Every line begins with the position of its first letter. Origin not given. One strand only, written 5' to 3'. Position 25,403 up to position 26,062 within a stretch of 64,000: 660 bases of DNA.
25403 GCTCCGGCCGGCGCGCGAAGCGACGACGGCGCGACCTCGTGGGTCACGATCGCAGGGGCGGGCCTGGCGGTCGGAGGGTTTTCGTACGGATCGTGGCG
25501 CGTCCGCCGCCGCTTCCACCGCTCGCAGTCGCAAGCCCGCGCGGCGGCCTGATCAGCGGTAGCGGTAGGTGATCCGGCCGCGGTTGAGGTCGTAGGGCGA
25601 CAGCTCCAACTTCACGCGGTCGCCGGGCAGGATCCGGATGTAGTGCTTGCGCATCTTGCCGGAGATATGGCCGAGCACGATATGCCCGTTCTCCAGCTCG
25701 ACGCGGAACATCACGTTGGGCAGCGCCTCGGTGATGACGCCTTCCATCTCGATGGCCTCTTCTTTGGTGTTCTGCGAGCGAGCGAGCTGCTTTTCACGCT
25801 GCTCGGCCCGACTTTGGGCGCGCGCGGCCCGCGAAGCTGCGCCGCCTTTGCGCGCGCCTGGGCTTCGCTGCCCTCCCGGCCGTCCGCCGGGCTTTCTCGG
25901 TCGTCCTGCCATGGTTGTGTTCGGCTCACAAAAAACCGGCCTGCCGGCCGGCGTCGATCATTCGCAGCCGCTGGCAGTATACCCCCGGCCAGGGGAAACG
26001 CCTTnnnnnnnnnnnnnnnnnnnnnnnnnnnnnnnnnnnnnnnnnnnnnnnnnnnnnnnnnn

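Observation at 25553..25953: IF-1 homolog with ~55-aa Arg/Lys/Gly-rich N-terminal extension, isolated from the ribosomal-protein cluster, 20 nt after an intrinsic terminator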

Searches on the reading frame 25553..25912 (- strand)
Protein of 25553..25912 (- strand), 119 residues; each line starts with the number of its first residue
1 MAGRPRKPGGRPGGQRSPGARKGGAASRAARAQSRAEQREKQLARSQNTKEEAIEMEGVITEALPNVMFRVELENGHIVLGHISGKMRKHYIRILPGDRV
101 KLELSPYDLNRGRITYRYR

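Call 3: search_protein_families(library=pfam, proteins=[window:25553-25912:-], max_evalue=0.01)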
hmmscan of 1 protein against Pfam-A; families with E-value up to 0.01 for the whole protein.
window:25553-25912:- (119 aa): 2 families
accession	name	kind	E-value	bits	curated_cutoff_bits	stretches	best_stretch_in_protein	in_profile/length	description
PF01176.25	eIF-1a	-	7.2e-28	96.5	30.2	1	54-117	1-64/64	Translation initiation factor 1A / IF-1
PF16745.11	RsgA_N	-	0.0023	18.1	27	1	68-104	11-46/54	RsgA N-terminal domain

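Call 4: search_protein_families(library=ncbifam, proteins=[window:25553-25912:-], max_evalue=0.01)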
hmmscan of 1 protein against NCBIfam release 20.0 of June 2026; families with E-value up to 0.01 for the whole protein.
window:25553-25912:- (119 aa): 7 families
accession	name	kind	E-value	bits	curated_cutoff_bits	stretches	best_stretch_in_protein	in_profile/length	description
TIGR00008.1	infA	equivalog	7.3e-37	125.2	61.15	1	50-118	1-69/69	translation initiation factor IF-1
TIGR00523.1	eIF-1A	equivalog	3.3e-07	30.3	102.9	1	37-118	2-82/98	translation initiation factor eIF-1A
NF003084.0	PRK04012.1-3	subfamily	2.2e-05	24.2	91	1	36-118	4-86/104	translation initiation factor IF-1A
NF003085.0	PRK04012.1-5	subfamily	0.00027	20.8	92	1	30-118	6-93/108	translation initiation factor IF-1A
NF003086.0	PRK04012.2-2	equivalog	0.002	17.9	202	1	54-118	25-89/116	translation initiation factor IF-1A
NF003082.0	PRK04012.1-1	equivalog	0.002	17.7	108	1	38-119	5-85/110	translation initiation factor aIF-1A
NF003083.0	PRK04012.1-2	subfamily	0.0087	15.9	130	0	52-118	14-79/94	translation initiation factor aIF-1A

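Call 7: find_homologous_proteins(query=window:25553-25912:-)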
Query window:25553-25912:- (119 aa): 8000 proteins with E <= 0.001 among 8000 candidates; the best 120 are listed.
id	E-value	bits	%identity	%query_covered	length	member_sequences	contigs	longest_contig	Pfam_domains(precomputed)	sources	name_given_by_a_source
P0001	1.5e-60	220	91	100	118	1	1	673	PF01176.26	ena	-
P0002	3.9e-47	177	86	67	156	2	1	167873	PF01176.26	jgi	jgi:translation initiation factor IF-1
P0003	4.3e-46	174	79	84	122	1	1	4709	PF01176.26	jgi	jgi:translation initiation factor IF-1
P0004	5.0e-46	174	79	84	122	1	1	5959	PF01176.26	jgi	jgi:translation initiation factor IF-1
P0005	7.4e-46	173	79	84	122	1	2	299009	PF01176.26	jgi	jgi:translation initiation factor IF-1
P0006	1.3e-44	169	78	84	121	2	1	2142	PF01176.26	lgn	-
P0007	3.9e-44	167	72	100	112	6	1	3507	PF01176.26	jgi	jgi:translation initiation factor IF-1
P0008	1.6e-43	165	72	84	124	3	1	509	PF01176.26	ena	-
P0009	1.7e-43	165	80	78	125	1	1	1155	PF01176.26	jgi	jgi:translation initiation factor IF-1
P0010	4.6e-43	164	66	97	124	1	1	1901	PF01176.26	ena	-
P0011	6.9e-43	163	73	89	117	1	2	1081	PF01176.26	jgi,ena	jgi:translation initiation factor IF-1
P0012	7.9e-43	163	68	97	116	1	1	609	PF01176.26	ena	-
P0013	1.0e-42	163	74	79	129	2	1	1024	PF01176.26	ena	-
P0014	1.1e-42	163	71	78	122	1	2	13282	PF01176.26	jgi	jgi:translation initiation factor IF-1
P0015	1.4e-42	162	71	97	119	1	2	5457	PF01176.26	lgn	-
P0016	1.7e-42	162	74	79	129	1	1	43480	PF01176.26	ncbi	-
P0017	2.5e-42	162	70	99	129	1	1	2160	PF01176.26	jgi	jgi:translation initiation factor IF-1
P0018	2.7e-42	162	77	78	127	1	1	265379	PF01176.26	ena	-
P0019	4.5e-42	161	71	90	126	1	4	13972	PF01176.26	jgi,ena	jgi:translation initiation factor IF-1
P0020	5.0e-42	161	74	73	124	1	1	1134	PF01176.26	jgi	-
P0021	6.2e-42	160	74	73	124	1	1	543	PF01176.26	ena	-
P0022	9.7e-42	160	75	75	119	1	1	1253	PF01176.26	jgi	jgi:translation initiation factor IF-1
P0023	1.0e-41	160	64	90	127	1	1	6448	PF01176.26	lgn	-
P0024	1.4e-41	159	75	77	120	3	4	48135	PF01176.26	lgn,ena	-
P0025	1.6e-41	159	78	67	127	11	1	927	PF01176.26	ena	-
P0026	1.7e-41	159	67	97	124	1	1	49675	PF01176.26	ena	-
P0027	5.0e-41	157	77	69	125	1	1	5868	PF01176.26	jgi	-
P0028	7.0e-41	157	73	78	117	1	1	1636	PF01176.26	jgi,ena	-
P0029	8.6e-41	157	70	96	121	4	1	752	PF01176.26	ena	-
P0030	1.1e-40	156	71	80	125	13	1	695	PF01176.26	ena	-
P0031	1.1e-40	156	68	95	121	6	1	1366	PF01176.26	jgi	-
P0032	1.2e-40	156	68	93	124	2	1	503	PF01176.26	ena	-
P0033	2.5e-40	155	71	79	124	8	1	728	PF01176.26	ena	-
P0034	6.6e-40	154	68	95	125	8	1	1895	PF01176.26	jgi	jgi:translation initiation factor IF-1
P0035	7.6e-40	154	66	97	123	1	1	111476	PF01176.26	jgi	jgi:translation initiation factor IF-1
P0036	9.0e-40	153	65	95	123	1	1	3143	PF01176.26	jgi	jgi:translation initiation factor IF-1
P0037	9.0e-40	153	69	80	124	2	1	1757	PF01176.26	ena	-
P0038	1.0e-39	153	68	93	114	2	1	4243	PF01176.26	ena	-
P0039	1.0e-39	153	67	93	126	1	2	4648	PF01176.26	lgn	-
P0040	1.2e-39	153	74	67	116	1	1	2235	PF01176.26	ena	-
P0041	1.2e-39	153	69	78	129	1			PF01176.26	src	-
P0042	1.4e-39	153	74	67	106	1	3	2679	PF01176.26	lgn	-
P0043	1.4e-39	153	72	86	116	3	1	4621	PF01176.26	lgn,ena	-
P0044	1.6e-39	153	68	92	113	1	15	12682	PF01176.26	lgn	-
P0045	1.6e-39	153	72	78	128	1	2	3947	PF01176.26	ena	-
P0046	1.6e-39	153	72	78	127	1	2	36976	PF01176.26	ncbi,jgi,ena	jgi:translation initiation factor IF-1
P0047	2.0e-39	152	73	80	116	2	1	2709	PF01176.26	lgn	-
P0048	2.1e-39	152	61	87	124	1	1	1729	PF01176.26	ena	-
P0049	2.3e-39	152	72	78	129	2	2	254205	PF01176.26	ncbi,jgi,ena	jgi:translation initiation factor IF-1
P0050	2.3e-39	152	72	78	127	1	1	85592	PF01176.26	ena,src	-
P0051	2.5e-39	152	64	93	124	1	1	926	PF01176.26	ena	-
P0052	2.6e-39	152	73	78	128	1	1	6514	PF01176.26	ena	-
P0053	3.0e-39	152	71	78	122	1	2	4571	PF01176.26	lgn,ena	-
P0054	3.2e-39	152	65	97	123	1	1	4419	PF01176.26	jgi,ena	-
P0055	3.4e-39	152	71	78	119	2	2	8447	PF01176.26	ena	-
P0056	3.7e-39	151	69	85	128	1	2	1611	PF01176.26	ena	-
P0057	5.2e-39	151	73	67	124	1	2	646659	PF01176.26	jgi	jgi:translation initiation factor IF-1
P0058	8.6e-39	150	68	85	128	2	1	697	PF01176.26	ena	-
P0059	1.2e-38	150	71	87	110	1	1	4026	PF01176.26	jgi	jgi:translation initiation factor IF-1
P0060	1.6e-38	149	68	85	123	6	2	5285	PF01176.26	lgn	-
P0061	3.7e-38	148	73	78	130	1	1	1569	PF01176.26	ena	-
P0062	4.4e-38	148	67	73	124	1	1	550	PF01176.26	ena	-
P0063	6.6e-38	147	88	65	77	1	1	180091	PF01176.26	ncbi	ncbi:MAG: translation initiation factor IF-1 [Actinomycetota bacterium]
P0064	8.9e-38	147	66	99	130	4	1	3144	PF01176.26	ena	-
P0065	1.6e-37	146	84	69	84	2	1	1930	PF01176.26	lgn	-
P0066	2.1e-37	146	-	-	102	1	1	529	PF16745.12,PF01176.26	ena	-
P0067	5.9e-37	144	70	83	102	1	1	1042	PF01176.26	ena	-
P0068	6.9e-37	144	73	67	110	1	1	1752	PF01176.26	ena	-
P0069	1.4e-36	143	-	-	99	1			PF01176.26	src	-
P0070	1.8e-36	143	69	83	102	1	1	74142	PF01176.26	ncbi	-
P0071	2.2e-36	142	77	72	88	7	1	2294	PF01176.26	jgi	jgi:translation initiation factor IF-1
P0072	4.7e-36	141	73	75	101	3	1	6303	PF01176.26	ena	-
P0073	5.4e-36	141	77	71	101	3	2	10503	PF01176.26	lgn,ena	-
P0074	6.7e-36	141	77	71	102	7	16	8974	PF01176.26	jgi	jgi:translation initiation factor IF-1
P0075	8.2e-36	141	76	72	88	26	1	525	PF01176.26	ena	-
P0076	8.3e-36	141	76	72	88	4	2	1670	PF01176.26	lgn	-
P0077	8.4e-36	141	80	71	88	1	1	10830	PF01176.26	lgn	-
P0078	8.9e-36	141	79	64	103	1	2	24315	PF01176.26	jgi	jgi:translation initiation factor IF-1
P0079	9.0e-36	140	63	99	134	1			PF01176.26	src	-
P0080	1.1e-35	140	69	83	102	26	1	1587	PF01176.26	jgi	jgi:translation initiation factor IF-1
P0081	1.3e-35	140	78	70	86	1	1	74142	PF01176.26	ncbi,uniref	ncbi:translation initiation factor IF-1 [Euzebya sp.]|uniref:translation initiation factor IF-1 n=1 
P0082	1.8e-35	140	70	78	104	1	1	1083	PF01176.26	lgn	-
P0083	2.2e-35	139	74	72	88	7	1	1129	PF01176.26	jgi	jgi:translation initiation factor IF-1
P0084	2.4e-35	139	79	69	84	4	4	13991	PF01176.26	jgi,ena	jgi:translation initiation factor IF-1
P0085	3.0e-35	139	60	96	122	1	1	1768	PF01176.26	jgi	jgi:translation initiation factor IF-1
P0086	3.0e-35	139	76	72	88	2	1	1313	PF01176.26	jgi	jgi:translation initiation factor IF-1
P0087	3.7e-35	139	75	73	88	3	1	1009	PF01176.26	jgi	jgi:translation initiation factor IF-1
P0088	3.7e-35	139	74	71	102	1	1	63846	PF01176.26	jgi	jgi:translation initiation factor IF-1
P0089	4.2e-35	138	76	73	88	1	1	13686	PF01176.26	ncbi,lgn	-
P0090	5.0e-35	138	73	76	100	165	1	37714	PF01176.26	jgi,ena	jgi:translation initiation factor IF-1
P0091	5.8e-35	138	65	94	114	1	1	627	PF01176.26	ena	-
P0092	5.9e-35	138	76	70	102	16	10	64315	PF01176.26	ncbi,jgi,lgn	jgi:translation initiation factor IF-1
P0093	6.1e-35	138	76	72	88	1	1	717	PF01176.26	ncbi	-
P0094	6.2e-35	138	76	70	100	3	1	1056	PF01176.26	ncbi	-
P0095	7.4e-35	138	74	73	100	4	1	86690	PF01176.26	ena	-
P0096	8.2e-35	137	79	64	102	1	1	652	PF01176.26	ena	-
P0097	8.7e-35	137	75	70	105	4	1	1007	PF01176.26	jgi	jgi:translation initiation factor IF-1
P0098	8.8e-35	137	71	73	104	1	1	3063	PF01176.26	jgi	jgi:translation initiation factor IF-1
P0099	1.1e-34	137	74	73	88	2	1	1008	PF01176.26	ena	-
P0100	1.2e-34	137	75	71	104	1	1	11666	PF01176.26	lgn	-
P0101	1.2e-34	137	67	83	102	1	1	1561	PF01176.26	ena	-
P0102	1.3e-34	137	86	59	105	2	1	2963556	PF01176.26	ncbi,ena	-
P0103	1.4e-34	137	67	83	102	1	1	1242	PF01176.26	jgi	jgi:translation initiation factor IF-1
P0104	1.5e-34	137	81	63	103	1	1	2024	PF01176.26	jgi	jgi:translation initiation factor IF-1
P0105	1.7e-34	136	79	64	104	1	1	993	PF01176.26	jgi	jgi:translation initiation factor IF-1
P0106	2.0e-34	136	72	72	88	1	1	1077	PF01176.26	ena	-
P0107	2.0e-34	136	73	72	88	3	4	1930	PF01176.26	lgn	-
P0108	2.3e-34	136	72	76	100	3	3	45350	PF01176.26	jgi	jgi:translation initiation factor IF-1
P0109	2.5e-34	136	75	71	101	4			PF01176.26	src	-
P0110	2.5e-34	136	75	71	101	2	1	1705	PF01176.26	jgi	jgi:translation initiation factor IF-1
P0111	2.7e-34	136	67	83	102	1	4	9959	PF01176.26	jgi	jgi:translation initiation factor IF-1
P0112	3.0e-34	136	86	61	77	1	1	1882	PF01176.26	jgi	jgi:translation initiation factor IF-1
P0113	3.1e-34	136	76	71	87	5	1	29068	PF01176.26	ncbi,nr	ncbi:MAG TPA: translation initiation factor IF-1 [Egibacteraceae bacterium]|nr:translation initiatio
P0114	3.1e-34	136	66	83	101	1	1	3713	PF01176.26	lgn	-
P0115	3.3e-34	135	78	64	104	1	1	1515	PF01176.26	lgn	-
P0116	4.3e-34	135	85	60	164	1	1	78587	PF01176.26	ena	-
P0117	4.9e-34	135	69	80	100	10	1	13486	PF01176.26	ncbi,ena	-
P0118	5.1e-34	135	95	55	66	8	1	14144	PF01176.26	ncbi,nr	ncbi:MAG TPA: translation initiation factor IF-1 [Actinomycetota bacterium]|nr:translation initiatio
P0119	6.0e-34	135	82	64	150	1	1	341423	PF01176.26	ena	-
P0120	6.3e-34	135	62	92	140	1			PF01176.26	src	-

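Call 10: find_encoding_contigs(protein=window:25553-25912:-, flank=10000, max_places=4)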
Protein window:25553-25912:- (119 aa): 1 contig read that carries it; 1 place shown.
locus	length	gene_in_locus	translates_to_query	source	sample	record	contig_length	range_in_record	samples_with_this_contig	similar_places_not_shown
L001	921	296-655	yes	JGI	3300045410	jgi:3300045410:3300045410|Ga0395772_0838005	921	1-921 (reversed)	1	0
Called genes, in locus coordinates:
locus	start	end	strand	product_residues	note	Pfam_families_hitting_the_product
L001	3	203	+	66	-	?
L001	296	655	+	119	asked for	PF01176:eIF-1a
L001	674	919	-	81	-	?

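Call 11: find_related_loci(query=window:25553-25912:-, collection=genome_contigs, flank=6000)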
Query window:25553-25912:- (119 aa) in genome_contigs; peptide patterns used: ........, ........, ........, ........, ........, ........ (x = any residue, [..] = any of these).
600 stretches matched a pattern (row limit reached: there are more); 587 encode a relative of the query (tblastn E <= 1e-3); the best 80 are kept; 80 distinct loci.
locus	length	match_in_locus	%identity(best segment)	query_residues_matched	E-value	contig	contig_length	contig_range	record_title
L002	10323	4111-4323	80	49-119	5e-38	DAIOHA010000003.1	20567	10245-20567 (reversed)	MAG TPA_asm: Thermoleophilaceae bacterium isolate CTOTU28936 NODE_180_length_20567_cov_6.469871, whole genome shotgun se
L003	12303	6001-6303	58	8-119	4e-37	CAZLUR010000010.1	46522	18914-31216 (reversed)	MAG TPA_asm: uncultured Desulfohalobiaceae bacterium isolate SRP141376_co2_328 genome assembly, contig: NODE_1833_length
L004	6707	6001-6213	83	49-119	6e-37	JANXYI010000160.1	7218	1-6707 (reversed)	MAG: Deltaproteobacteria bacterium isolate GL140_3_metabat_366_sub GL140_3_k141_2141279, whole genome shotgun sequence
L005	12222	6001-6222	77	46-119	2e-36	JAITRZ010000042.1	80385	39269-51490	MAG: Coriobacteriales bacterium isolate Roe453_bin54 k119_3326303, whole genome shotgun sequence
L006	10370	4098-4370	69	31-119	5e-36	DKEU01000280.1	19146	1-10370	MAG TPA_asm: Desulfovibrionaceae bacterium UBA6814 UBA6814_contig_34906, whole genome shotgun sequence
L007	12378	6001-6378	54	1-119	1e-35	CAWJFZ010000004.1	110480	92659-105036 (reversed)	MAG: uncultured Gaiellaceae bacterium isolate MFD09267.bin.2.157 genome assembly, contig: contig_118152, whole genome sh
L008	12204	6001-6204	79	50-117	3e-35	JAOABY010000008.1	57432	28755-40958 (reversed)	MAG: Spirochaetaceae bacterium isolate SKW19 NODE_8_length_57432_cov_5.722413, whole genome shotgun sequence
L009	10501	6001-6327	59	6-119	2e-35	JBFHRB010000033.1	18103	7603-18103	MAG: Nitriliruptorales bacterium isolate Mix_sand08.2021.06.Z.26 k141_195212_length_18103_cov_11.3187, whole genome shot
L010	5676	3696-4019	58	9-119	4e-35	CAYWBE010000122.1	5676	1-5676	MAG TPA_asm: uncultured Candidatus Microthrix sp. isolate SRP077602_co11_57 genome assembly, contig: NODE_20239_length_5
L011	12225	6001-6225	75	45-119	6e-35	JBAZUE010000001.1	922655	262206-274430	MAG: Candidatus Omnitrophota bacterium isolate SO_2017_GW1_22 NODE_22_length_922655_cov_1.522083_OW334_2017, whole genom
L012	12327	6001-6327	57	6-119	7e-35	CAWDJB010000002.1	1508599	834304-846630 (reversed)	MAG: uncultured Acidimicrobiales bacterium isolate MFD06298.bin.1.5 genome assembly, contig: contig_18406, whole genome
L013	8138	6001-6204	79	50-117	6e-35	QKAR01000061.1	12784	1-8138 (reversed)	MAG: Spirochaetales bacterium isolate SZUA-377 scaffold_15972, whole genome shotgun sequence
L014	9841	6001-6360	54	1-119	5e-35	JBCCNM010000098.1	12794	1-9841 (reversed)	MAG: Pseudomonadota bacterium isolate P01_C01_bin.79 k141_2618826_length_12794_cov_29.6413, whole genome shotgun sequenc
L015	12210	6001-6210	79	50-119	6e-35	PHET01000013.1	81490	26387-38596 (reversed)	MAG: Actinobacteria bacterium HGW-Actinobacteria-7 Ig3397_v2_scaffold_368, whole genome shotgun sequence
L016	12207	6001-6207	80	49-117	6e-35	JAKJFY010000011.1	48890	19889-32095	MAG: Spirochaetes bacterium isolate UR.bin52 NODE_11_length_48890_cov_13.719676, whole genome shotgun sequence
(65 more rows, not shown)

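Call 14: find_encoding_contigs(protein=P0049, flank=10000, max_places=3)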
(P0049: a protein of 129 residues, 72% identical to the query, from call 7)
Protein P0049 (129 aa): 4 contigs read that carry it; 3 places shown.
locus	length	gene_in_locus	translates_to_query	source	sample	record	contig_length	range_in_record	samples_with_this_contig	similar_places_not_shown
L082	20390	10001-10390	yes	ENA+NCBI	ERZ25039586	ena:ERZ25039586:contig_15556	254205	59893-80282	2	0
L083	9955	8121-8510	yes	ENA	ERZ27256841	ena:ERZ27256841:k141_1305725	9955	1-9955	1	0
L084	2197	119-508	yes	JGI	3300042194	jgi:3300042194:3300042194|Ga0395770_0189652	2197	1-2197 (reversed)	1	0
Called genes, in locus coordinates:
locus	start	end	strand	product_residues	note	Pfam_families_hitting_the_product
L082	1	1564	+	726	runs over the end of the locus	PF02163:Peptidase_M50 (faint), PF00027:cNMP_binding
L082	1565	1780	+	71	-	-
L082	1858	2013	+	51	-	-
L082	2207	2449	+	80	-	-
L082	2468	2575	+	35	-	-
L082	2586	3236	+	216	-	PF00027:cNMP_binding, PF13545:HTH_Crp_2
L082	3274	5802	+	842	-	PF17900:Peptidase_M1_N, PF01433:Peptidase_M1, PF11838:ERAP1_C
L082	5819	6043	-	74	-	PF12728:HTH_17, PF00376:MerR, PF13411:MerR_1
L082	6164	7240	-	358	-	PF01070:FMN_dh, PF01645:Glu_synthase (weak)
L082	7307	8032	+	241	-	PF03575:Peptidase_S51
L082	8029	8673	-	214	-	PF12146:Hydrolase_4 (faint), PF20408:Abhydrolase_11, PF12695:Abhydrolase_5 (weak)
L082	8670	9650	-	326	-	PF01209:Ubie_methyltran, PF08003:Methyltransf_9 (weak), PF13489:Methyltransf_23, PF05175:MTS, PF08241:Methyltransf_11, PF08242:Methyltransf_12, PF13649:Methyltransf_25, PF13847:Methyltransf_31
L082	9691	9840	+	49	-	-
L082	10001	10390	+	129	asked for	PF01176:eIF-1a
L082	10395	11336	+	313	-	PF00296:Bac_luciferase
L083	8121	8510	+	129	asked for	PF01176:eIF-1a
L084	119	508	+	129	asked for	PF01176:eIF-1a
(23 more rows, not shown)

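Call 15: find_encoding_contigs(protein=P0070, flank=10000, max_places=3)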
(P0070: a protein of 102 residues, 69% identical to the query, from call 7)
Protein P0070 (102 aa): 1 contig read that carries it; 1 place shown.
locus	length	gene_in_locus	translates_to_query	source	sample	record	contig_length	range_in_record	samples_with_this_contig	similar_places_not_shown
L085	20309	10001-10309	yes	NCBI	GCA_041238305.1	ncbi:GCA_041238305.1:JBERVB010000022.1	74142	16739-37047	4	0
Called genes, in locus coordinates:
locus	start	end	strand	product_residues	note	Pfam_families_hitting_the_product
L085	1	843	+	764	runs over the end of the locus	PF23139:OB_YrrC, PF14520:HHH_5, PF14490:HHH_RecD2, PF13086:AAA_11, PF13245:AAA_19, PF13604:AAA_30, PF18335:SH3_13, PF01443:Viral_helicase1, +1 more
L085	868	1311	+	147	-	-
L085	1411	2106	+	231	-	PF12740:PETase, PF01738:DLH, PF12146:Hydrolase_4 (faint), PF00326:Peptidase_S9 (faint), PF08840:BAAT_C (faint)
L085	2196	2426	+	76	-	-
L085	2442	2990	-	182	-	-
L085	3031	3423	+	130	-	PF01741:MscL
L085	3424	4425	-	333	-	PF01300:Sua5_yciO_yrdC, PF03481:Sua5_C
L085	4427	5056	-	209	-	-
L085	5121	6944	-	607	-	PF02770:Acyl-CoA_dh_M, PF00441:Acyl-CoA_dh_1, PF12806:Acyl-CoA_dh_C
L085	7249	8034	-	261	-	PF02397:Bac_transf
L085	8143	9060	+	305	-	PF00106:adh_short, PF08659:KR, PF13561:adh_short_C2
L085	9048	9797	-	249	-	PF02654:CobS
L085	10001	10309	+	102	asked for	PF01176:eIF-1a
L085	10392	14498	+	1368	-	PF13472:Lipase_GDSL_2 (faint), PF04122:CW_binding_2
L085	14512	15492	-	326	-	PF08240:ADH_N, PF00107:ADH_zinc_N, PF13602:ADH_zinc_N_2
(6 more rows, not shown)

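Call 16: find_encoding_contigs(protein=P0002, flank=10000, max_places=3)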
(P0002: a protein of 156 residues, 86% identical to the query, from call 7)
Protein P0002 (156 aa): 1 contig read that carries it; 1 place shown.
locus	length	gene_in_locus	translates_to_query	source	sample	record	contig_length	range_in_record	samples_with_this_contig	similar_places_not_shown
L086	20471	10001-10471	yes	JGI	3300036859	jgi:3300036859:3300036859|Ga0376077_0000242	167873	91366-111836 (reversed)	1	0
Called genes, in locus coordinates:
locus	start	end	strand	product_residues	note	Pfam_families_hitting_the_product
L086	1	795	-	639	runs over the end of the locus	PF16177:ACAS_N, PF00501:AMP-binding, PF13193:AMP-binding_C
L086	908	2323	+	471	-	PF00206:Lyase_1, PF10415:FumaraseC_C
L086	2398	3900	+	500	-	PF00150:Cellulase, PF18564:Glyco_hydro_5_C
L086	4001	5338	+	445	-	PF24681:Kelch_KLHDC2_KLHL20_DRC7, PF24981:Beta-prop_ATRN-LZTR1, PF01344:Kelch_1 (faint), PF13964:Beta-prop_Calicin (faint), PF24681:Kelch_KLHDC2_KLHL20_DRC7, PF13415:Beta-prop_FBX42 (weak), PF24996:NANM (weak)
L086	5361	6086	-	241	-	PF00454:PI3_PI4_kinase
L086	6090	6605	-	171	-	PF11290:DUF3090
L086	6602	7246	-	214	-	PF00300:His_Phos_1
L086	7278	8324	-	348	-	PF08495:FIST, PF10442:FIST_C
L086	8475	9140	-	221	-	PF00072:Response_reg, PF00196:GerE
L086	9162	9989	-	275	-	PF00296:Bac_luciferase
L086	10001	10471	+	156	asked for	PF01176:eIF-1a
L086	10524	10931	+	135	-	PF06210:DUF1003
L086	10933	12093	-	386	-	PF02771:Acyl-CoA_dh_N, PF02770:Acyl-CoA_dh_M, PF00441:Acyl-CoA_dh_1, PF08028:Acyl-CoA_dh_2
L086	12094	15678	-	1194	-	PF00211:Guanylate_cyc, PF13240:Zn_Ribbon_1, PF13248:Zn_ribbon_3 (weak), PF13191:AAA_16, PF13424:TPR_12, PF17874:TPR_MalT, PF13424:TPR_12, PF17874:TPR_MalT (weak), +3 more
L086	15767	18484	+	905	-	PF00330:Aconitase, PF00694:Aconitase_C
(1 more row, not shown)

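Call 20: find_encoding_contigs(protein=P0063, flank=10000, max_places=2)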
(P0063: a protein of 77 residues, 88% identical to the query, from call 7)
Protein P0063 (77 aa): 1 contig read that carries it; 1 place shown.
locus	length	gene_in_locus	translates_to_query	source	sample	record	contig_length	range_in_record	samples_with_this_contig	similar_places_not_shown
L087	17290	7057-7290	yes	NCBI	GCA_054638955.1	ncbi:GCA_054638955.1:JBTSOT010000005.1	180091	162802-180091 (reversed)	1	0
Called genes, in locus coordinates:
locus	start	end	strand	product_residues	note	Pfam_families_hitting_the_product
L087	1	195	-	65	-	?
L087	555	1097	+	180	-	PF04542:Sigma70_r2, PF08281:Sigma70_r4_2, PF04545:Sigma70_r4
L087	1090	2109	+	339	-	-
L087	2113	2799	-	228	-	-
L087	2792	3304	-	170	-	PF11290:DUF3090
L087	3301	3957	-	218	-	PF00300:His_Phos_1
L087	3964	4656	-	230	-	-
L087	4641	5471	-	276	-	PF00296:Bac_luciferase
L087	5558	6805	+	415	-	PF01186:Lysyl_oxidase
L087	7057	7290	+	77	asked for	PF01176:eIF-1a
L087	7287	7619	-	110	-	-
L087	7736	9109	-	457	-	PF09861:Lar_N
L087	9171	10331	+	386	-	PF13385:Laminin_G_3, PF02210:Laminin_G_2 (weak)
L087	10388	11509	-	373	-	PF02720:DUF222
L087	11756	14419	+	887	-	PF00330:Aconitase, PF00694:Aconitase_C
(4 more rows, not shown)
